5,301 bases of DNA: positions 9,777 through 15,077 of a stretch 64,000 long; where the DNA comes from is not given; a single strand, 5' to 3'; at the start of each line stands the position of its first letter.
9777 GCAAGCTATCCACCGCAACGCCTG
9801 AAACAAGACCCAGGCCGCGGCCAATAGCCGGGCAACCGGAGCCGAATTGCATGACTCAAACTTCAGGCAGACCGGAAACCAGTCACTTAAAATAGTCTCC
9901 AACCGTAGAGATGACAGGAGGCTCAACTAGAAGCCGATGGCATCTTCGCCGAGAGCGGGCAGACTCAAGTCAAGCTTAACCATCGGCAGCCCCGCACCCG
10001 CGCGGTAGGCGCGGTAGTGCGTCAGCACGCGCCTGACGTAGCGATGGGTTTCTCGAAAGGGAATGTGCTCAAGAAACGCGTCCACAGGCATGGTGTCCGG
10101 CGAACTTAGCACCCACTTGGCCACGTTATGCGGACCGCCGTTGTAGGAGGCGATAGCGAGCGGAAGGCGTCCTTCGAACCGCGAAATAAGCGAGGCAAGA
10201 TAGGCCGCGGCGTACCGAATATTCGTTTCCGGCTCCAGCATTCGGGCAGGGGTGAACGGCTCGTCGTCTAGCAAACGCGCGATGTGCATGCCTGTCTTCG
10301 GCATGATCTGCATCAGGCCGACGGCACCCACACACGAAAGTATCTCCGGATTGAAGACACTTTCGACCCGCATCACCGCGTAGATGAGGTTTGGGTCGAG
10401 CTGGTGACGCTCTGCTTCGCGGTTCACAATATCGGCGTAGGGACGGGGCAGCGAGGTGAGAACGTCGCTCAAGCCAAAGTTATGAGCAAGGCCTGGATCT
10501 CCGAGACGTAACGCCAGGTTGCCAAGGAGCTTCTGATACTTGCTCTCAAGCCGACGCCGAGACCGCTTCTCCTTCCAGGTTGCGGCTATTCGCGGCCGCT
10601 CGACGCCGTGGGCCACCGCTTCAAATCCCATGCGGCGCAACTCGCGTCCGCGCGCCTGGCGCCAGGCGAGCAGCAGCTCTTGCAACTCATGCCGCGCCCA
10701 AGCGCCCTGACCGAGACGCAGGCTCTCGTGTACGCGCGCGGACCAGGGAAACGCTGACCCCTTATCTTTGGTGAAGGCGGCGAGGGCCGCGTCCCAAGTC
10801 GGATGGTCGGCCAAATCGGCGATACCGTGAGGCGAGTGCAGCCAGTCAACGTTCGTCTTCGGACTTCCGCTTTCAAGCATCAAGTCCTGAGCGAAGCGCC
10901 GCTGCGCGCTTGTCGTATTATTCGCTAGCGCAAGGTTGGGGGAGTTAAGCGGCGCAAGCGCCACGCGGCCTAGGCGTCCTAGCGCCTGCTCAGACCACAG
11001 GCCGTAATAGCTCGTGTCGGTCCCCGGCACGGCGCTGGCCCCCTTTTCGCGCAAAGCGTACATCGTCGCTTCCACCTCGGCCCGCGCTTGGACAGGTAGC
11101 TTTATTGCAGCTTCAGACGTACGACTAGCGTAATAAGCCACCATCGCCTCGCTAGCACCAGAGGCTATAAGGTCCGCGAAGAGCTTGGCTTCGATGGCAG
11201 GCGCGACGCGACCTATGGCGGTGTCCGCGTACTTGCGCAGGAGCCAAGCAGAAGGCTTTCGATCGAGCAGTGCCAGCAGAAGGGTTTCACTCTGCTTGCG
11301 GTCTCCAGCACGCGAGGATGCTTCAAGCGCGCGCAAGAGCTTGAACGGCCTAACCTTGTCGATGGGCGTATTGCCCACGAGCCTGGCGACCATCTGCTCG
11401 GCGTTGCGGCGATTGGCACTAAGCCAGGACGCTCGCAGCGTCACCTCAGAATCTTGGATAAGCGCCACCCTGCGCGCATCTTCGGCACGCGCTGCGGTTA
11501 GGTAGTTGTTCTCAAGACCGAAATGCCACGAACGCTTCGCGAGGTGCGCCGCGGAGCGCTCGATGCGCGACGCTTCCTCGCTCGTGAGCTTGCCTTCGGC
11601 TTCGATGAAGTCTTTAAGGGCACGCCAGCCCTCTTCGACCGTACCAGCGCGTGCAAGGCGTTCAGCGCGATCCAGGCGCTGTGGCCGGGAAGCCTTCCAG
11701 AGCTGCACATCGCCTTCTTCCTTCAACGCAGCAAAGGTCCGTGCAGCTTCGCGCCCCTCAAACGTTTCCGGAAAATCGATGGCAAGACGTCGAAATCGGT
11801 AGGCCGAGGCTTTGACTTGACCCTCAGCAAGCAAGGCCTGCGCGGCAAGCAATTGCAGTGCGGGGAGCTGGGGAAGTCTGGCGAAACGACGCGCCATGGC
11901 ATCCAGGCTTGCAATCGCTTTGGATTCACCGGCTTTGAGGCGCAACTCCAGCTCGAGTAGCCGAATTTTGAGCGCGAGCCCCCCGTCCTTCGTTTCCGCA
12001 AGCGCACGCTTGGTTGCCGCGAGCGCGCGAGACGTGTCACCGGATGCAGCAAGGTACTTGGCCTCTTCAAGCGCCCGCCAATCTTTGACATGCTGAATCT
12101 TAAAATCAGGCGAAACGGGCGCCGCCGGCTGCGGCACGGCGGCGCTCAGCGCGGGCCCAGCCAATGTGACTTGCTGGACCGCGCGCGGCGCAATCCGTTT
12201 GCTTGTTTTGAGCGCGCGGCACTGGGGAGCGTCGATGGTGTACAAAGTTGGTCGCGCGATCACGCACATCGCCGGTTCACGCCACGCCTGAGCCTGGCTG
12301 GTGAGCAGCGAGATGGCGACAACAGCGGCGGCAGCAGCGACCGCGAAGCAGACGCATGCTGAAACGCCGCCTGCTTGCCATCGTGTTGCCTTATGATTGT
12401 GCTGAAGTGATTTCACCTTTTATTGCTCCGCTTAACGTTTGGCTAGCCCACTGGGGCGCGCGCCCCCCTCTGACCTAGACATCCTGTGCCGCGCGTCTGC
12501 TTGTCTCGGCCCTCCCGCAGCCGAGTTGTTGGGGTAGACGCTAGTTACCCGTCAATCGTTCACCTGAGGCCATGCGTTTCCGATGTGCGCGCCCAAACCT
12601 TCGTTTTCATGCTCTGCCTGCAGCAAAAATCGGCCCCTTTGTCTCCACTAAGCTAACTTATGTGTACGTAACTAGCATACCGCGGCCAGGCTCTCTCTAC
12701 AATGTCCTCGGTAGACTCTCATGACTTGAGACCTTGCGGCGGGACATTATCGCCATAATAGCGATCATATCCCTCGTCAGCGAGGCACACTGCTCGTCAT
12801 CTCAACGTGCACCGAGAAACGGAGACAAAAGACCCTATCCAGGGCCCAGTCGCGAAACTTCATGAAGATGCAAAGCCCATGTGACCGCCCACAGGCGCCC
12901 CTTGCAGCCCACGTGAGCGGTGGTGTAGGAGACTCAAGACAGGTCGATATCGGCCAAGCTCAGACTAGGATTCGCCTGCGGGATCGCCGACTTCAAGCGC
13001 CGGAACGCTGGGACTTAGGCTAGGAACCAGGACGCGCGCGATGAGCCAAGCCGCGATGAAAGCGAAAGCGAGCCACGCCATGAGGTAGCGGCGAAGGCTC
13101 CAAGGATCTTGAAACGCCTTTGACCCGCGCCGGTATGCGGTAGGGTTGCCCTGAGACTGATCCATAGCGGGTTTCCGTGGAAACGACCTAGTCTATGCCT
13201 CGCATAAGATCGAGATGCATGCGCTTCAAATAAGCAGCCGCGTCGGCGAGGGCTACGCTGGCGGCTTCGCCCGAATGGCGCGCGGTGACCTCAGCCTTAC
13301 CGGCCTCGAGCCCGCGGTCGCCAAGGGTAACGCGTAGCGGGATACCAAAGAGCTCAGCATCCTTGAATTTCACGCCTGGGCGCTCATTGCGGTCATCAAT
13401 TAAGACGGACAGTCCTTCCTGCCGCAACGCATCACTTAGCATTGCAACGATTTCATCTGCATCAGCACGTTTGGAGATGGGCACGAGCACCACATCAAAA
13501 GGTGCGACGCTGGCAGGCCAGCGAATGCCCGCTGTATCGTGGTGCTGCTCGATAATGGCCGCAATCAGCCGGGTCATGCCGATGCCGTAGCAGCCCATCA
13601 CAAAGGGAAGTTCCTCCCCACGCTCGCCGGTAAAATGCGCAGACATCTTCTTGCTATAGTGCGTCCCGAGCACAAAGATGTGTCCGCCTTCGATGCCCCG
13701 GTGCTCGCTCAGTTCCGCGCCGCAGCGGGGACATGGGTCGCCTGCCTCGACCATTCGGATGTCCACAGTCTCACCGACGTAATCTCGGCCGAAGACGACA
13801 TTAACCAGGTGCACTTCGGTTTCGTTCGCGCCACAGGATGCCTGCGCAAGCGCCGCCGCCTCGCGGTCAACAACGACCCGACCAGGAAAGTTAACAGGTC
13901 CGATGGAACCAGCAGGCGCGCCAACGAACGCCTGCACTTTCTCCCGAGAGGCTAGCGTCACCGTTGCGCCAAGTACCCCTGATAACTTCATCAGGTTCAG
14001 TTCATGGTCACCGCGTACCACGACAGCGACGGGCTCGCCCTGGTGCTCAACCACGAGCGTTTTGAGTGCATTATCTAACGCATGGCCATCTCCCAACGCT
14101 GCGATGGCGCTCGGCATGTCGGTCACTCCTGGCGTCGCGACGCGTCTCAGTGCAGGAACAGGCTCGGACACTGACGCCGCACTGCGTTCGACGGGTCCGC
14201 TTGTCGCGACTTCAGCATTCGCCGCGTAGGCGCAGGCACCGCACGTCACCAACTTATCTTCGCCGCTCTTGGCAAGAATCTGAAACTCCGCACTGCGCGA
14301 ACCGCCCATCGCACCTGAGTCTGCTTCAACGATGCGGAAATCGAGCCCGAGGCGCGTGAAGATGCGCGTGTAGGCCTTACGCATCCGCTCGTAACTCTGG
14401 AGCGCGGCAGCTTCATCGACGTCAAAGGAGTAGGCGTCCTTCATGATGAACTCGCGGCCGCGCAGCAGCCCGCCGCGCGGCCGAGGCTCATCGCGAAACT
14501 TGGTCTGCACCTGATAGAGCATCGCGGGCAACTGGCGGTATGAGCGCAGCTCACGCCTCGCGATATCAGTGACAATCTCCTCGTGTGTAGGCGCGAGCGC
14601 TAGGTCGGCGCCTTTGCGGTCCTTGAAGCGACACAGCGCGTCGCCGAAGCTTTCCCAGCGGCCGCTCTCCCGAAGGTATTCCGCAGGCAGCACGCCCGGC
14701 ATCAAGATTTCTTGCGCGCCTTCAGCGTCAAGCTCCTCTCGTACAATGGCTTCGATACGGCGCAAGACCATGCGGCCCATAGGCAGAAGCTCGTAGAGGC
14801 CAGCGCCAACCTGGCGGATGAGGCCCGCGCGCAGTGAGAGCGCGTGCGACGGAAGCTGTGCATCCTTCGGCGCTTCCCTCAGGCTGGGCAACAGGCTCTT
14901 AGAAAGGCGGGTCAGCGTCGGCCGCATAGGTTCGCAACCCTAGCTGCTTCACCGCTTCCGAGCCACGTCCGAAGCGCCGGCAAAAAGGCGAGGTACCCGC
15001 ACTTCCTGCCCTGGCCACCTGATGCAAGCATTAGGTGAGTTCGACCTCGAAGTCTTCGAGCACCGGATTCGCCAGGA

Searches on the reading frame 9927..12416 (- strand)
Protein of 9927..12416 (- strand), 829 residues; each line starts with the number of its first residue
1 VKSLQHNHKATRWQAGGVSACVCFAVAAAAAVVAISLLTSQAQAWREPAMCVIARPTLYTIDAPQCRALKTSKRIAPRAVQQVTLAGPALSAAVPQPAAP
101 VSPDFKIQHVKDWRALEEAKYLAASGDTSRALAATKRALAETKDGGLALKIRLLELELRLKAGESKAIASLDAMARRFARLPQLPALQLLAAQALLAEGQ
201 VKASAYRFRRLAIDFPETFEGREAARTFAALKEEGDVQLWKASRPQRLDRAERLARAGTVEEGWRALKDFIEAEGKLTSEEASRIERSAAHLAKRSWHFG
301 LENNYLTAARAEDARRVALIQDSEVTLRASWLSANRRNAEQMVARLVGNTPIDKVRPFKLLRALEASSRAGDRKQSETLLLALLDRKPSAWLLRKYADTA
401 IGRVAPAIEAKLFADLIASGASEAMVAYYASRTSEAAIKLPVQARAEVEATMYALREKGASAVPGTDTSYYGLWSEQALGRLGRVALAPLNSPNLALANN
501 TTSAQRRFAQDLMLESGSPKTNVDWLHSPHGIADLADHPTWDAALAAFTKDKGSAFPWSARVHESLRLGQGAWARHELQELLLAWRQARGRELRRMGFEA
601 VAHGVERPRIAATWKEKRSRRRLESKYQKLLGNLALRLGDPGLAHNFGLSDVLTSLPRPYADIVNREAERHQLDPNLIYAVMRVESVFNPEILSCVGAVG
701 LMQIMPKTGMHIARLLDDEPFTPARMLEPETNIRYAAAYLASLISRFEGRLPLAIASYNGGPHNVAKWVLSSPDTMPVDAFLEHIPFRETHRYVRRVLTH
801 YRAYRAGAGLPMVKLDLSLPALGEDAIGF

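Call 19: search_protein_families(library=pfam, proteins=[window:9927-12416:-], max_evalue=0.001)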
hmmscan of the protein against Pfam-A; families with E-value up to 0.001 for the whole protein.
window:9927-12416:- (829 aa): 1 family
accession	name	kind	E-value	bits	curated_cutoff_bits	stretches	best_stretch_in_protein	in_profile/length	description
PF01464.25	SLT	-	3.3e-28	98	21.3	1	664-772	3-108/117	Transglycosylase SLT domain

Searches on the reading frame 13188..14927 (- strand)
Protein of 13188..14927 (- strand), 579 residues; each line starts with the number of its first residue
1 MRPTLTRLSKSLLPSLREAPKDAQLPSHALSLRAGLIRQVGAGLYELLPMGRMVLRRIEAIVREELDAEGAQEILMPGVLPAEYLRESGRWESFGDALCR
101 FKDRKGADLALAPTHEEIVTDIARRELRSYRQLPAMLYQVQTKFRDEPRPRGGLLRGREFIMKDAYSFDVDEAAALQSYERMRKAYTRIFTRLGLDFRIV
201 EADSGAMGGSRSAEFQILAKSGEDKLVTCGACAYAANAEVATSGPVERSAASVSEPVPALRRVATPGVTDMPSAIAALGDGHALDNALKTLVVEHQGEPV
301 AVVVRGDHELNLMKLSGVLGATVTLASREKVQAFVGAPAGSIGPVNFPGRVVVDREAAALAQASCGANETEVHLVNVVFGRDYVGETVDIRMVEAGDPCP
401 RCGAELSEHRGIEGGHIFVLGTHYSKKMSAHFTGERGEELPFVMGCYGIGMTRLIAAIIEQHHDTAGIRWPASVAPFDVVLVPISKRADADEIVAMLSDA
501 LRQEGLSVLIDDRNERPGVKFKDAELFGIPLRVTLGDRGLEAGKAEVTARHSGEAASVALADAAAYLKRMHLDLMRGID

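Call 7: search_protein_families(library=pfam, proteins=[window:13188-14927:-], max_evalue=1)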
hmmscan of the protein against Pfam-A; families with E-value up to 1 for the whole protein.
window:13188-14927:- (579 aa): 6 families
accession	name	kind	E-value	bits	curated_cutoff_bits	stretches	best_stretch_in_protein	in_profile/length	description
PF00587.30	tRNA-synt_2b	-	4.1e-32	112.1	29.3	1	100-462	2-179/179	tRNA synthetase class II core domain (G, H, P, S and T)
PF03129.25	HGTP_anticodon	-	1.4e-20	73.7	21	1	478-569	1-93/94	Anticodon binding domain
PF04073.20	tRNA_edit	-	2e-16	60.7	25.5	1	283-377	17-116/123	Aminoacyl-tRNA editing domain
PF13676.11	TIR_2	-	0.19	12.7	28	1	486-523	5-42/122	TIR domain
PF13401.12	AAA_22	-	0.2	12.4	27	1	437-507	4-64/130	AAA domain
PF09723.15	Zn_ribbon_8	-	0.22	12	34.4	0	395-405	25-36/41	Zinc ribbon domain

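Call 8: search_protein_families(library=ncbifam, proteins=[window:13188-14927:-], max_evalue=1)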
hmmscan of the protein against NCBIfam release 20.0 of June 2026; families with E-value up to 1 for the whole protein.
window:13188-14927:- (579 aa): 16 families
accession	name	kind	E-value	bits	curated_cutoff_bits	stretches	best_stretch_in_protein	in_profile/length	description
NF006625.0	PRK09194.1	equivalog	9.9e-213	708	558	1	6-567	1-558/559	proline--tRNA ligase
TIGR00409.1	proS_fam_II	equivalog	2e-181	604.8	306.7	1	7-568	2-566/568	proline--tRNA ligase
NF008979.1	PRK12325.1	exception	1.8e-145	485.2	550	2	7-232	2-227/437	proline--tRNA ligase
TIGR00408.1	proS_fam_I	equivalog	2e-40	139.1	437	2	406-570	213-380/475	proline--tRNA ligase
TIGR00418.1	thrS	equivalog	2e-29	102.9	383.65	2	39-196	188-345/565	threonine--tRNA ligase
NF003068.0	PRK03991.1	equivalog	1.4e-16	60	484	2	438-566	456-587/613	threonine--tRNA ligase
TIGR00389.1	glyS_dimeric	equivalog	3.1e-14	52.4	243.3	3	448-569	436-563/565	glycine--tRNA ligase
TIGR00442.1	hisS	equivalog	1e-12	47.8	286.75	2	448-559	302-405/406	histidine--tRNA ligase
NF003211.1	PRK04173.1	equivalog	1.9e-12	46.8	312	2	416-564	294-451/454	glycine--tRNA ligase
TIGR00414.1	serS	equivalog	1.4e-09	37.5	301.65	1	67-211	188-332/418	serine--tRNA ligase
NF011500.0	PRK14938.1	equivalog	1.2e-05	24.4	362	1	452-569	250-365/387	Ser-tRNA(Thr) hydrolase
TIGR00011.1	YbaK_EbsC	equivalog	0.00018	21.3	153.25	1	281-347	36-104/152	Cys-tRNA(Pro) deacylase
NF005479.0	PRK07080.1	equivalog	0.0038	16.2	357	1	444-474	282-311/318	amino acid--[acyl-carrier-protein] ligase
NF009085.0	PRK12420.1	equivalog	0.071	12.4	540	0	477-566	339-425/426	histidine--tRNA ligase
NF011484.0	PRK14894.1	equivalog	0.11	10.6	1050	1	118-162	149-193/539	glycine--tRNA ligase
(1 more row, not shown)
